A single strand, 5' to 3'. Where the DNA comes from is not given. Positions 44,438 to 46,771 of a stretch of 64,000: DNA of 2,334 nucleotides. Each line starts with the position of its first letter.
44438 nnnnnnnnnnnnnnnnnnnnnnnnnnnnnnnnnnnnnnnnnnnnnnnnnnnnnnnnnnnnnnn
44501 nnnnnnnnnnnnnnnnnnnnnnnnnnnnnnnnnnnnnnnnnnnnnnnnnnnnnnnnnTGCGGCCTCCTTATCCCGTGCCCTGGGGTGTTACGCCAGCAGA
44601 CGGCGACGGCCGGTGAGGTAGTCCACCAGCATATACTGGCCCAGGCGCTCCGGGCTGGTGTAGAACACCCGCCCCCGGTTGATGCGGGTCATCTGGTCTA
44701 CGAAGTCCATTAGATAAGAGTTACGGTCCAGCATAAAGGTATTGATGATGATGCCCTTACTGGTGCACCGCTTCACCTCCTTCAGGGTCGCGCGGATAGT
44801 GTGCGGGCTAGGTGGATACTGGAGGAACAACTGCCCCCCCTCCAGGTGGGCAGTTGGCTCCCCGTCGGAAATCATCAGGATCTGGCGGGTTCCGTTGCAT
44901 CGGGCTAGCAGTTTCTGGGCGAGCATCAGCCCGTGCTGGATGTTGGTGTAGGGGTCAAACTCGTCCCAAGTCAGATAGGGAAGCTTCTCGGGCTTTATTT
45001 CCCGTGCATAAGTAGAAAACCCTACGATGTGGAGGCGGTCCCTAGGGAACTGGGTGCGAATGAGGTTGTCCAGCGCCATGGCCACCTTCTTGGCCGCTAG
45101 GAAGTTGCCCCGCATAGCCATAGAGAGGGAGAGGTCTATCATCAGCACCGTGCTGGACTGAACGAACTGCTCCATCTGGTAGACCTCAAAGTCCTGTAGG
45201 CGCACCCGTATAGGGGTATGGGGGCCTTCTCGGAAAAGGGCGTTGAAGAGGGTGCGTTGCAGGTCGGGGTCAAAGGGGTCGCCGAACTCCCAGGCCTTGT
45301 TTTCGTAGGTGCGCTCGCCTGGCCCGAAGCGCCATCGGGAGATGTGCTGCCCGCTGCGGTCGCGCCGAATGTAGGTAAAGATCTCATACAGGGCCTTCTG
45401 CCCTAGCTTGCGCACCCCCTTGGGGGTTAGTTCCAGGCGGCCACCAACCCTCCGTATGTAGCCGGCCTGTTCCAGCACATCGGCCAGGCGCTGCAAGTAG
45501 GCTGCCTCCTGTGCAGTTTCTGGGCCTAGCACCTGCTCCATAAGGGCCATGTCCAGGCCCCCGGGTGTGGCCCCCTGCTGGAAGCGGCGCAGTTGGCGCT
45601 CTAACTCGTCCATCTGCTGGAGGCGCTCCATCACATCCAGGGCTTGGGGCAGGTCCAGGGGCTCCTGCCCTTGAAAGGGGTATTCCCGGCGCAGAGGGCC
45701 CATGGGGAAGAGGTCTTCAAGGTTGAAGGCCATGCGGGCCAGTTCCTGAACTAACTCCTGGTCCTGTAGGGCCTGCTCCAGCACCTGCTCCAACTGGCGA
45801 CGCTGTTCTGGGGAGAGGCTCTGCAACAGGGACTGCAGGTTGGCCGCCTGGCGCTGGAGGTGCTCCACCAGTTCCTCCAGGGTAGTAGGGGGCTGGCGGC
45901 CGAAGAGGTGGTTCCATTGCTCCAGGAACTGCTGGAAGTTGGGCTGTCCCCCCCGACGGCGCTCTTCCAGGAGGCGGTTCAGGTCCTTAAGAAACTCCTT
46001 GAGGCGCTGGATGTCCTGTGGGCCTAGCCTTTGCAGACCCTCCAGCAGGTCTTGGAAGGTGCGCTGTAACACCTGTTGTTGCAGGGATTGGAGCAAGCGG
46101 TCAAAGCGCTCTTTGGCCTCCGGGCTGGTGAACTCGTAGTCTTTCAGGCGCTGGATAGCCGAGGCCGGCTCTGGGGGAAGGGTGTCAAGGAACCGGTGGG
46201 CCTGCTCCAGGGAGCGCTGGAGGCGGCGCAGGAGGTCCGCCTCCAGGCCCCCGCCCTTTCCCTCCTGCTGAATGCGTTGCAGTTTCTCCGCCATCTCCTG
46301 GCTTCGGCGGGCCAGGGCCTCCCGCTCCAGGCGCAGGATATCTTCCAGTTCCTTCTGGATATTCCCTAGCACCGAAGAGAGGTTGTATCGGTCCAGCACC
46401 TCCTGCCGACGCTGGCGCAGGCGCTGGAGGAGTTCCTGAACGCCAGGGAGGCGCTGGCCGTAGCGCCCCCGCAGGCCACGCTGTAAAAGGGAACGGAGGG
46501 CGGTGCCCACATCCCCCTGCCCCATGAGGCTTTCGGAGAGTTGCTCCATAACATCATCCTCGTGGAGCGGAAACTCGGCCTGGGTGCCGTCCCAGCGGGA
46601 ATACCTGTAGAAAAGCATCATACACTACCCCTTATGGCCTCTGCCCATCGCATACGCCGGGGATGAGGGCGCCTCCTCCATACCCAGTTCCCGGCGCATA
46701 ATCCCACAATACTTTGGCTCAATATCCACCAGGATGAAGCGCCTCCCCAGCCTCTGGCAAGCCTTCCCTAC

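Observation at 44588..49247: Tightly coupled AAA+ (ChlI/MoxR-like) / DNA methyltransferase / vWA(MIDAS) operon: candidate undescribed NTPase-linked methylation system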

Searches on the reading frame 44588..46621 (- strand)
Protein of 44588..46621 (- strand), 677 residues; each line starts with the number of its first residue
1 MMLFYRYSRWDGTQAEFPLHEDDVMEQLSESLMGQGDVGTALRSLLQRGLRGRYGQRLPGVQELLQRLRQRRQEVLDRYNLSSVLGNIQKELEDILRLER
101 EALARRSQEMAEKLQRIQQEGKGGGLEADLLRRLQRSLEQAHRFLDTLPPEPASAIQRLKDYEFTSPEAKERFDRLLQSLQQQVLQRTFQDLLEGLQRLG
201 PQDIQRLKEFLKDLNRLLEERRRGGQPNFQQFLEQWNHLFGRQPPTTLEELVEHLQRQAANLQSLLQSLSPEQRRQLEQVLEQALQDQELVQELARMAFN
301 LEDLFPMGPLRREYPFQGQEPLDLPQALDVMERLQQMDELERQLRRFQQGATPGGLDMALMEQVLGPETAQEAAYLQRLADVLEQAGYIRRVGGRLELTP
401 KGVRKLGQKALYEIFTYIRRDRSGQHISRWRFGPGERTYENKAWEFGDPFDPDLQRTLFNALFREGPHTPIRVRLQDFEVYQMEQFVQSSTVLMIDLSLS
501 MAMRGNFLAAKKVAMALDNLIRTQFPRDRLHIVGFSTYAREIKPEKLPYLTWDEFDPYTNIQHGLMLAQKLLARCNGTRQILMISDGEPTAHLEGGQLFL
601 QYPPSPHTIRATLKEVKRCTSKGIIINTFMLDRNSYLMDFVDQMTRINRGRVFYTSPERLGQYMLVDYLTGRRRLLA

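Call 3: search_protein_families(library=pfam, proteins=[window:44588-46621:-], max_evalue=0.01)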
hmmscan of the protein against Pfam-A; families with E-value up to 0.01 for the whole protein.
window:44588-46621:- (677 aa): 1 family
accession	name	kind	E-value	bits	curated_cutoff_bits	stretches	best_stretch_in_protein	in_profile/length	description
PF13519.12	VWA_2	-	1.8e-07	32.1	27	1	491-588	1-107/107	von Willebrand factor type A domain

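Call 4: search_protein_families(library=ncbifam, proteins=[window:44588-46621:-], max_evalue=0.01)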
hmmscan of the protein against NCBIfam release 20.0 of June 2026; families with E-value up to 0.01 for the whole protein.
window:44588-46621:- (677 aa): 0 families

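Call 5: search_protein_families(library=padloc, proteins=[window:44588-46621:-], max_evalue=0.01)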
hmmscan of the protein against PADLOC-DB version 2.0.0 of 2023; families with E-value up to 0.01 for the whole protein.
window:44588-46621:- (677 aa): 2 families
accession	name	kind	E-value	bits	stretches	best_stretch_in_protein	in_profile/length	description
PDLC03842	LeoB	-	1.9e-05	21.7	1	131-303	283-443/568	-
PDLC00540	JetA2|JetA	-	0.0036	14.1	0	110-292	113-249/496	DUF2397 domain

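Call 10: find_homologous_proteins(query=window:44588-46621:-, max_evalue=0.00001)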
Query window:44588-46621:- (677 aa): 3276 proteins with E <= 0.00001 among 8000 candidates; the best 120 are listed.
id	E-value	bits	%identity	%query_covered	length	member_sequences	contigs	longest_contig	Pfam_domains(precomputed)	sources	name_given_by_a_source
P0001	0.0e+0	1493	100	100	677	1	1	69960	PF27532.1,PF13519.13,PF27098.1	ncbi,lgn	ncbi:MAG: VWA domain-containing protein [Dehalococcoidia bacterium]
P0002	0.0e+0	1320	89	100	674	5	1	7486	PF27532.1,PF13519.13,PF27098.1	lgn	-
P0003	0.0e+0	1299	87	99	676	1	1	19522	PF27532.1,PF13519.13,PF27098.1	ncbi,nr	ncbi:hypothetical protein HRbin23_00365 [bacterium HR23]|nr:hypothetical protein HRbin23_00365 [bact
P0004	0.0e+0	1291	86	100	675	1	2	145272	PF27532.1,PF13519.13,PF27098.1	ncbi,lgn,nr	ncbi:MAG: VWA domain-containing protein [Dehalococcoidia bacterium]|nr:VWA domain-containing protein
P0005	0.0e+0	1114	76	100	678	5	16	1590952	PF27532.1,PF13519.13,PF27098.1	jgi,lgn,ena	jgi:uncharacterized protein with von Willebrand factor type A (vWA) domain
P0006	3.2e-267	907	60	100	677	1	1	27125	PF27532.1,PF13519.13,PF27098.1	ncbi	-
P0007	5.4e-267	906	61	100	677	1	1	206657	PF27532.1,PF27098.1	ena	-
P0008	1.6e-266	904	61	100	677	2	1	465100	PF27532.1,PF27098.1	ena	-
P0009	6.6e-264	896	62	100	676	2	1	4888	PF27532.1,PF13519.13,PF27098.1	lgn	-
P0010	1.5e-263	894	60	99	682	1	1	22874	PF27532.1,PF27098.1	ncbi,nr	ncbi:MAG: VWA domain-containing protein [Chloroflexi bacterium]|nr:VWA domain-containing protein [Ch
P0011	3.5e-262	890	62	100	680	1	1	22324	PF27532.1,PF27098.1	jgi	-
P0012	3.0e-261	887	61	100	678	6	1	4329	PF27532.1,PF27098.1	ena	-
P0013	2.3e-259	881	60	100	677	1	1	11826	PF27532.1,PF13519.13,PF27098.1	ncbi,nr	ncbi:MAG: VWA domain-containing protein [Chloroflexi bacterium]|nr:VWA domain-containing protein [Ch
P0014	3.5e-259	880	60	100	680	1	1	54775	PF27532.1,PF27098.1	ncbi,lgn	-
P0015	4.0e-256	870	59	100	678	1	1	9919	PF27098.1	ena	-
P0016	7.0e-256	869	60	99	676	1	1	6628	PF27532.1,PF13519.13,PF27098.1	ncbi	ncbi:MAG: VWA domain-containing protein [Dehalococcoidia bacterium]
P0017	3.1e-254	864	59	100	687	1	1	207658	PF27532.1,PF13519.13,PF27098.1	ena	-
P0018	7.6e-252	856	60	100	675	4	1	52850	PF27532.1,PF13519.13,PF27098.1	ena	-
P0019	2.0e-251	854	59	100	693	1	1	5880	PF27532.1,PF27098.1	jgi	jgi:uncharacterized protein with von Willebrand factor type A (vWA) domain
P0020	4.7e-249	847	58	100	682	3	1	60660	PF27532.1,PF13519.13,PF27098.1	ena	-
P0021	5.2e-249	846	58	100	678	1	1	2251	PF27532.1,PF13519.13,PF27098.1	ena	-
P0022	1.7e-247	841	64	89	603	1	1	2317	PF27532.1,PF27098.1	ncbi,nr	ncbi:MAG: VWA domain-containing protein, partial [Chloroflexi bacterium]|nr:VWA domain-containing pr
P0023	6.1e-247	840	59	96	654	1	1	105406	PF27532.1,PF27098.1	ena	-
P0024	4.5e-246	837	59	100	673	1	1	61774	PF27532.1,PF13519.13,PF27098.1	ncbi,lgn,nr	ncbi:MAG: VWA domain-containing protein [Chloroflexi bacterium]|nr:VWA domain-containing protein [Ch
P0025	8.9e-246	836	59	100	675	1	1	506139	PF27532.1,PF13519.13,PF27098.1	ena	-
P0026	3.5e-244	830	57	99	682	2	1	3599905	PF27532.1,PF27098.1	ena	-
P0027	7.4e-244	829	58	100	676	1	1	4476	PF27532.1,PF13519.13,PF27098.1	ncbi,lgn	-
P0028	1.3e-243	829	57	99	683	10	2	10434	PF27532.1,PF13519.13,PF27098.1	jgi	-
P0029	2.4e-243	828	58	100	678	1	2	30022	PF27532.1,PF13519.13,PF27098.1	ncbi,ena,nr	ncbi:MAG: VWA domain-containing protein [Dehalococcoidia bacterium]|nr:VWA domain-containing protein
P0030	1.9e-241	821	58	100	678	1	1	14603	PF27532.1,PF13519.13,PF27098.1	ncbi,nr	ncbi:MAG: VWA domain-containing protein [Dehalococcoidia bacterium]|nr:VWA domain-containing protein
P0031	4.8e-241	820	56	100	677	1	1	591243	PF27532.1,PF13519.13,PF27098.1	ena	-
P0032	1.0e-240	819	56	100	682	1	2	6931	PF27532.1,PF27098.1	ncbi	ncbi:MAG: VWA domain-containing protein [Dehalococcoidia bacterium]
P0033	1.7e-240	818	56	100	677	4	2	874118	PF27532.1,PF13519.13,PF27098.1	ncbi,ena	-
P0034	2.7e-240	818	56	100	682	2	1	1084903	PF27532.1,PF13519.13,PF27098.1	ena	-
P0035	4.2e-239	814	56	99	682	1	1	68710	PF27532.1,PF27098.1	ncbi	-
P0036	1.0e-238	812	56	100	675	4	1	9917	PF27532.1,PF13519.13,PF27098.1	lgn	-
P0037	1.1e-238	812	55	100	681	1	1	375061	PF27532.1,PF27098.1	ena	-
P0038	5.1e-238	810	53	100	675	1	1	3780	PF27532.1,PF13519.13,PF27098.1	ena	-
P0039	1.4e-237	809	57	100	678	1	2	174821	PF27532.1,PF27098.1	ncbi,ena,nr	ncbi:MAG: VWA domain-containing protein [Dehalococcoidia bacterium]|nr:VWA domain-containing protein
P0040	8.5e-237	806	56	100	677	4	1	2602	PF27532.1,PF27098.1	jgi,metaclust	metaclust:\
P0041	7.4e-236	803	57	100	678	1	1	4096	PF27532.1,PF13519.13,PF27098.1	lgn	-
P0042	1.8e-235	802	57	100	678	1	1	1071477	PF27532.1,PF13519.13,PF27098.1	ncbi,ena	-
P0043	2.1e-235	801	56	100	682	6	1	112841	PF27532.1,PF13519.13,PF27098.1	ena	-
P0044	2.7e-235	801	54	99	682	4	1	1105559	PF27532.1,PF13519.13,PF27098.1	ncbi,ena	-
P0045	3.4e-235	801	55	99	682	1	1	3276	PF27532.1,PF27098.1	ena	-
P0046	1.3e-234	799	55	100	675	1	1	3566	PF27532.1,PF13519.13,PF27098.1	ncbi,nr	ncbi:MAG: VWA domain-containing protein [Chloroflexi bacterium]|nr:VWA domain-containing protein [Ch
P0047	1.3e-234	799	55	99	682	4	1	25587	PF27532.1,PF27098.1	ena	-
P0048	1.7e-234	798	55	100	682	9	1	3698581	PF27532.1,PF27098.1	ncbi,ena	-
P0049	4.1e-234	797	55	99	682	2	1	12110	PF27532.1,PF27098.1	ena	-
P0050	6.0e-234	797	56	100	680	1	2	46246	PF27532.1,PF27098.1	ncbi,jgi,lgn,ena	-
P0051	8.4e-233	793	55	99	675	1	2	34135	PF27532.1,PF13519.13,PF27098.1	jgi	jgi:uncharacterized protein with von Willebrand factor type A (vWA) domain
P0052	1.3e-231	789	55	99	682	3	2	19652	PF27532.1,PF27098.1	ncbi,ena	-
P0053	1.8e-231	788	56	96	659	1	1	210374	PF27532.1,PF13519.13,PF27098.1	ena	-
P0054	6.6e-231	787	54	99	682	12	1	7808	PF27532.1,PF27098.1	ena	-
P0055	1.5e-230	785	55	99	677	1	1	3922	PF27532.1,PF13519.13,PF27098.1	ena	-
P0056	4.5e-229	781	54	100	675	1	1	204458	PF27532.1,PF13519.13,PF27098.1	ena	-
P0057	7.8e-227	773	54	100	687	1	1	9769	PF27532.1,PF13519.13,PF27098.1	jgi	jgi:uncharacterized protein with von Willebrand factor type A (vWA) domain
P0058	8.8e-227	773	54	100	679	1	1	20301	PF27532.1,PF13519.13,PF27098.1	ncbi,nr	ncbi:MAG: VWA domain-containing protein [Chloroflexi bacterium]|nr:VWA domain-containing protein [Ch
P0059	1.2e-226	773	56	100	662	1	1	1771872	PF27532.1,PF13519.13,PF27098.1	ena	-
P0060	3.0e-226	771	55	100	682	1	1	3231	PF27532.1,PF13519.13,PF27098.1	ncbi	-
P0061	5.8e-225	767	53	100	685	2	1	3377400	PF27532.1,PF13519.13,PF27098.1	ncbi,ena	-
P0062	6.5e-225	767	53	100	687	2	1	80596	PF27532.1,PF27098.1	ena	-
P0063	3.2e-223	761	56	93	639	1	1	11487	PF27532.1,PF27098.1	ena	-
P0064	7.9e-222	757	54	96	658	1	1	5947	PF27532.1,PF27098.1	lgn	-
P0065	2.6e-220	752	53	100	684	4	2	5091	PF27532.1,PF27098.1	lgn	-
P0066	5.2e-220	751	53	100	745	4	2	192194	PF27532.1,PF13519.13,PF27098.1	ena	-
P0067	7.8e-220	750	60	87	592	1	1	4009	PF13519.13,PF27098.1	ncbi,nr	ncbi:MAG: VWA domain-containing protein [Chloroflexi bacterium]|nr:VWA domain-containing protein [Ch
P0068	1.7e-218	746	54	100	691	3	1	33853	PF27532.1,PF13519.13,PF27098.1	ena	-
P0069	3.0e-218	745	53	100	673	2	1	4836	PF27532.1,PF13519.13,PF27098.1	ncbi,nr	ncbi:MAG: VWA domain-containing protein [Chloroflexi bacterium]|nr:VWA domain-containing protein [Ch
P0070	4.2e-218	744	53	100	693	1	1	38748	PF27532.1,PF13519.13,PF27098.1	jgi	jgi:uncharacterized protein with von Willebrand factor type A (vWA) domain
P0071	8.8e-218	743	54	100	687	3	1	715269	PF27532.1,PF13519.13,PF27098.1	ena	-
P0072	1.7e-217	742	51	100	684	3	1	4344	PF27532.1,PF13519.13,PF27098.1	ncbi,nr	ncbi:MAG: VWA domain-containing protein [Chloroflexi bacterium]|nr:VWA domain-containing protein [Ch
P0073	4.2e-217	741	54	100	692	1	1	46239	PF27532.1,PF13519.13,PF27098.1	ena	-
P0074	9.4e-217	740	54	100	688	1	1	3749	PF27532.1,PF13519.13,PF27098.1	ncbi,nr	ncbi:MAG: VWA domain-containing protein [Chloroflexi bacterium]|nr:VWA domain-containing protein [Ch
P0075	3.5e-216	738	53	100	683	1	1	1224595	PF27532.1,PF13519.13,PF27098.1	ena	-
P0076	1.4e-214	733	47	100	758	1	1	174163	PF27532.1,PF13519.13,PF27098.1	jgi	jgi:uncharacterized protein with von Willebrand factor type A (vWA) domain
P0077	2.3e-214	732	47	100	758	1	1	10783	PF27532.1,PF13519.13,PF27098.1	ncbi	-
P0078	5.4e-214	731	48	99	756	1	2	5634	PF27532.1,PF13519.13,PF27098.1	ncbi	-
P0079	7.0e-214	730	47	100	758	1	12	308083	PF27532.1,PF13519.13,PF27098.1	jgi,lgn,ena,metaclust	jgi:uncharacterized protein with von Willebrand factor type A (vWA) domain|metaclust:\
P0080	9.8e-214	730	47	100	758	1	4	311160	PF27532.1,PF13519.13,PF27098.1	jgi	-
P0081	1.6e-213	729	51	99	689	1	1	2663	PF27532.1,PF13519.13,PF27098.1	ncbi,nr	ncbi:MAG: VWA domain-containing protein [Chloroflexi bacterium]|nr:VWA domain-containing protein [Ch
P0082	2.2e-213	729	47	99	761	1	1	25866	PF27532.1,PF27098.1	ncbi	-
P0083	3.0e-213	728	47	100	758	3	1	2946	PF27532.1,PF27098.1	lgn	-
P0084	3.0e-213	728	47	99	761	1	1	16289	PF27532.1,PF27098.1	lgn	-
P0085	4.5e-213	728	47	99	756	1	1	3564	PF27532.1,PF13519.13,PF27098.1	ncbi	-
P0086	6.9e-213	727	51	100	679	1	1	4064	PF27532.1,PF27098.1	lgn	-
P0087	2.2e-212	725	47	99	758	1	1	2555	PF27532.1,PF27098.1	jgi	-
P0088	3.7e-212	725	52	82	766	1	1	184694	PF27532.1,PF13519.13,PF27098.1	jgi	jgi:uncharacterized protein with von Willebrand factor type A (vWA) domain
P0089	8.2e-212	723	51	100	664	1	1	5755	PF27532.1,PF13519.13,PF27098.1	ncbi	-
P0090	3.9e-211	721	50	100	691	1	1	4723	PF27532.1,PF13519.13,PF27098.1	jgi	jgi:uncharacterized protein with von Willebrand factor type A (vWA) domain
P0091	6.4e-211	721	49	100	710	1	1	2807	PF27532.1,PF13519.13,PF27098.1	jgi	-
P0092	2.1e-210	719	52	100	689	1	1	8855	PF27532.1,PF13519.13,PF27098.1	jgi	-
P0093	2.4e-210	719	50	100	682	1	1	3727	PF27532.1,PF13519.13,PF27098.1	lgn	-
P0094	4.7e-210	718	49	99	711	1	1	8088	PF27532.1,PF13519.13,PF27098.1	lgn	-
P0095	4.8e-210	718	52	99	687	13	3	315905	PF27532.1,PF13519.13,PF27098.1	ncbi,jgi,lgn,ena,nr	ncbi:MAG: VWA domain-containing protein [Dehalococcoidia bacterium]|jgi:uncharacterized protein with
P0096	3.3e-209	715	53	100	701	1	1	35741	PF27532.1,PF13519.13,PF27098.1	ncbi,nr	ncbi:MAG: VWA domain-containing protein [Chloroflexi bacterium]|nr:VWA domain-containing protein [Ch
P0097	4.2e-209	715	50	100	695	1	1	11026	PF27532.1,PF13519.13,PF27098.1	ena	-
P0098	4.6e-209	714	50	100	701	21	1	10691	PF27532.1,PF13519.13,PF27098.1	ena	-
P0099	8.3e-209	714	52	99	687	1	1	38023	PF27532.1,PF13519.13,PF27098.1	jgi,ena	-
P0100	1.2e-208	713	52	99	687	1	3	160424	PF27532.1,PF13519.13,PF27098.1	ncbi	-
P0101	1.6e-208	713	49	100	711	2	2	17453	PF27532.1,PF13519.13,PF27098.1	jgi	jgi:uncharacterized protein with von Willebrand factor type A (vWA) domain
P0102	5.0e-208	711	50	100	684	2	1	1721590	PF27532.1,PF13519.13,PF27098.1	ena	-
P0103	5.9e-208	711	50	100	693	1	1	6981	PF27532.1,PF13519.13,PF27098.1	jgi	jgi:uncharacterized protein with von Willebrand factor type A (vWA) domain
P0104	8.0e-208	710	50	100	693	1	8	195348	PF27532.1,PF13519.13,PF27098.1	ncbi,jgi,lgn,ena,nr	ncbi:MAG: VWA domain-containing protein [Dehalococcoidia bacterium]|jgi:uncharacterized protein with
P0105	8.8e-208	710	49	100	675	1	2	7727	PF27532.1,PF05762.21,PF27098.1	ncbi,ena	-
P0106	9.2e-208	710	51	99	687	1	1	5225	PF27532.1,PF13519.13,PF27098.1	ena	-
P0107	1.2e-207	710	53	99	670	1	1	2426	PF27532.1,PF13519.13,PF27098.1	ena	-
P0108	2.0e-207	709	51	99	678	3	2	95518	PF27532.1,PF27098.1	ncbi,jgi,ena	-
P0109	2.1e-207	709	51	100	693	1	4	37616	PF27532.1,PF13519.13,PF27098.1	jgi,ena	jgi:uncharacterized protein with von Willebrand factor type A (vWA) domain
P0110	2.3e-207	709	51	99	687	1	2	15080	PF27532.1,PF13519.13,PF27098.1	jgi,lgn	-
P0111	2.6e-207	709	51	100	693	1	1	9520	PF27532.1,PF13519.13,PF27098.1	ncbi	-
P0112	3.3e-207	708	51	99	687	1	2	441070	PF27532.1,PF13519.13,PF27098.1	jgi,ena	-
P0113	3.6e-207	708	51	99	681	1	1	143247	PF27532.1,PF13519.13,PF27098.1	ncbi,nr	ncbi:MAG: VWA domain-containing protein [Chloroflexi bacterium]|nr:VWA domain-containing protein [Ch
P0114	3.7e-207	708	51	100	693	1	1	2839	PF27532.1,PF13519.13,PF27098.1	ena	-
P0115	4.3e-207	708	49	100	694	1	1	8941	PF27532.1,PF13519.13,PF27098.1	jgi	jgi:uncharacterized protein with von Willebrand factor type A (vWA) domain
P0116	4.7e-207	708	51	100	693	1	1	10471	PF27532.1,PF13519.13,PF27098.1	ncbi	-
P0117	5.1e-207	708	49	100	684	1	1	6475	PF27532.1,PF13519.13,PF27098.1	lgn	-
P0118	5.2e-207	708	50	100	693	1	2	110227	PF27532.1,PF13519.13,PF27098.1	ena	-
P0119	6.6e-207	707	51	100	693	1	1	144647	PF27532.1,PF13519.13,PF27098.1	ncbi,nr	ncbi:MAG TPA: VWA domain-containing protein [Dehalococcoidia bacterium]|nr:VWA domain-containing pro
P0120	6.7e-207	707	50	100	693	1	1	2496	PF27532.1,PF13519.13,PF27098.1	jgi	-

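Call 11: find_encoding_contigs(protein=P0004, flank=8000, max_places=3)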
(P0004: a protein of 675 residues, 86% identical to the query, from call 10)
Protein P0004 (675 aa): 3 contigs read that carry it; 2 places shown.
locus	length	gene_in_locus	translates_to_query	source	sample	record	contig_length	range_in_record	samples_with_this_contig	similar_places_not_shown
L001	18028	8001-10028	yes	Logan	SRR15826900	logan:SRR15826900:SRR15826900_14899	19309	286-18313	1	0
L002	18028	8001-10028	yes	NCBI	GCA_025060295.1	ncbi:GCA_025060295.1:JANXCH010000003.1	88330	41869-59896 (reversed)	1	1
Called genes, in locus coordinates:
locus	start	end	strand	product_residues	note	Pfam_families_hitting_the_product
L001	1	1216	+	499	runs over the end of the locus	?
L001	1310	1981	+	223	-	PF01386:Ribosomal_L25p, PF14693:Ribosomal_TL5_C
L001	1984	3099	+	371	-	PF00089:Trypsin, PF13365:Trypsin_2, PF00595:PDZ, PF13180:PDZ_2, PF17820:PDZ_6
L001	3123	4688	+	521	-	PF07969:Amidohydro_3, PF01979:Amidohydro_1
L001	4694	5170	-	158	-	PF10502:Peptidase_S26, PF00717:Peptidase_S24 (weak)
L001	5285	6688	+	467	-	PF07728:AAA_5 (faint)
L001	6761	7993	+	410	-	PF01555:N6_N4_Mtase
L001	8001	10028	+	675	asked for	PF27532:Mb0984_helical, PF27098:Rv0959_3rd, PF13519:VWA_2 (weak)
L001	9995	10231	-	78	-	-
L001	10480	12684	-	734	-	PF03176:MMPL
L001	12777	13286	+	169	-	PF03918:CcmH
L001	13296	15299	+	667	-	PF01578:Cytochrom_C_asm, PF16327:CcmF_C, PF05140:ResB (faint)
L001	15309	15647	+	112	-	-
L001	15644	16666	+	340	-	-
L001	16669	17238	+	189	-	PF00578:AhpC-TSA, PF08534:Redoxin, PF00085:Thioredoxin (weak), PF13098:Thioredoxin_2 (weak), PF13905:Thioredoxin_8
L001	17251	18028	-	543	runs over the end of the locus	PF08433:KTI12 (weak), PF13207:AAA_17 (weak), PF13238:AAA_18, PF13671:AAA_33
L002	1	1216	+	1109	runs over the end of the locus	PF00133:tRNA-synt_1, PF09334:tRNA-synt_1g (weak), PF08264:Anticodon_1, PF19302:DUF5915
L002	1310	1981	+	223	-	PF01386:Ribosomal_L25p, PF14693:Ribosomal_TL5_C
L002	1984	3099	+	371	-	PF00089:Trypsin, PF13365:Trypsin_2, PF00595:PDZ, PF13180:PDZ_2, PF17820:PDZ_6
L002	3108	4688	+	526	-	PF07969:Amidohydro_3, PF01979:Amidohydro_1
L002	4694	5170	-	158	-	PF10502:Peptidase_S26, PF00717:Peptidase_S24 (weak)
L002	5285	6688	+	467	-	PF07728:AAA_5 (faint)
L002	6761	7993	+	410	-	PF01555:N6_N4_Mtase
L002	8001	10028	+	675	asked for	PF27532:Mb0984_helical, PF27098:Rv0959_3rd, PF13519:VWA_2 (weak)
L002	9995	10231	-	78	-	-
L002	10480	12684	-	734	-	PF03176:MMPL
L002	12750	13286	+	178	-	PF03918:CcmH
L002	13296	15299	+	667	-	PF01578:Cytochrom_C_asm, PF16327:CcmF_C, PF05140:ResB (faint)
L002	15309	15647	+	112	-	-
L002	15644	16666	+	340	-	-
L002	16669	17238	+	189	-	PF00578:AhpC-TSA, PF08534:Redoxin, PF00085:Thioredoxin (weak), PF13098:Thioredoxin_2 (weak), PF13905:Thioredoxin_8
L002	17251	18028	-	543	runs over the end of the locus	PF08433:KTI12 (weak), PF13207:AAA_17 (weak), PF13238:AAA_18, PF13671:AAA_33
